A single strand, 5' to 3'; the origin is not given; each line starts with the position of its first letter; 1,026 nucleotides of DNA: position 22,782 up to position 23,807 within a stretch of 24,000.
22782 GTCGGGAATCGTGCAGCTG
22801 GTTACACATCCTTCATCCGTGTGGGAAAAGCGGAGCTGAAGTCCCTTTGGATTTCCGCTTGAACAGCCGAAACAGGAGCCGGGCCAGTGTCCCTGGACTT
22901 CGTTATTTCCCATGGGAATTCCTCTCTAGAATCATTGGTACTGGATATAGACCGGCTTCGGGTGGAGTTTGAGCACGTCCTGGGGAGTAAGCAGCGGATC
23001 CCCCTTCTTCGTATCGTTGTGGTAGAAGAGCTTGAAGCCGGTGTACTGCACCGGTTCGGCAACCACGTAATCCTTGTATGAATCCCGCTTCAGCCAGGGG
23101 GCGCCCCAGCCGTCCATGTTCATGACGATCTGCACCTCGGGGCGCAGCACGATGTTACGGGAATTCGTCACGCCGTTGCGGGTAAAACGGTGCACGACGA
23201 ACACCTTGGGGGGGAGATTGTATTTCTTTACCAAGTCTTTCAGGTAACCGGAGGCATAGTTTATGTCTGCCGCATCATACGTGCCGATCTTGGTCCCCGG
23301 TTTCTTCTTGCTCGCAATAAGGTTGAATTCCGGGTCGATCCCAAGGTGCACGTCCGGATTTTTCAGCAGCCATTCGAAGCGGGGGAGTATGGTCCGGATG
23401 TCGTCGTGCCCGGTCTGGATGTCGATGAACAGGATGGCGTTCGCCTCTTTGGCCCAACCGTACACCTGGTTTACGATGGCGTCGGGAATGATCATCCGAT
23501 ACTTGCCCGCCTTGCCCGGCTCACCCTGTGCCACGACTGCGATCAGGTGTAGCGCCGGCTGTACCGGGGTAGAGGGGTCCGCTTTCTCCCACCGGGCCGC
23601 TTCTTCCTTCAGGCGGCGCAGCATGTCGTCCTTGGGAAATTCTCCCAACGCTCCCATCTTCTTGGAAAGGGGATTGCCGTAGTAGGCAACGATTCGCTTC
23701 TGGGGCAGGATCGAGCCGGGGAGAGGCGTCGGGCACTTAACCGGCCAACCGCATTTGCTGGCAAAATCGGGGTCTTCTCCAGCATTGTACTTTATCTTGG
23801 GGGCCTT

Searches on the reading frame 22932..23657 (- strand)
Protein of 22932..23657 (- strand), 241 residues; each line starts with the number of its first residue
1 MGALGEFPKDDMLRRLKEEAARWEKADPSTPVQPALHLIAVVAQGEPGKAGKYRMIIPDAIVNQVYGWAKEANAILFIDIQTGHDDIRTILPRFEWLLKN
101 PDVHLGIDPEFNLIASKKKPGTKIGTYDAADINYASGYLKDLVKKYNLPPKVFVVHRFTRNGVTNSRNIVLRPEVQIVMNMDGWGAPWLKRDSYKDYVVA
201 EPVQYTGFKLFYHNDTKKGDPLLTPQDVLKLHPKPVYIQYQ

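Call 30: search_protein_families(library=pfam, proteins=[window:22932-23657:-], max_evalue=0.00001)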
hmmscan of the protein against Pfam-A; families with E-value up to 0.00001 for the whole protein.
window:22932-23657:- (241 aa): 0 families

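Call 47: find_encoding_contigs(protein=window:22932-23657:-, flank=10000, max_places=2)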
Protein window:22932-23657:- (241 aa): no gene with exactly this product is on record in the collection.
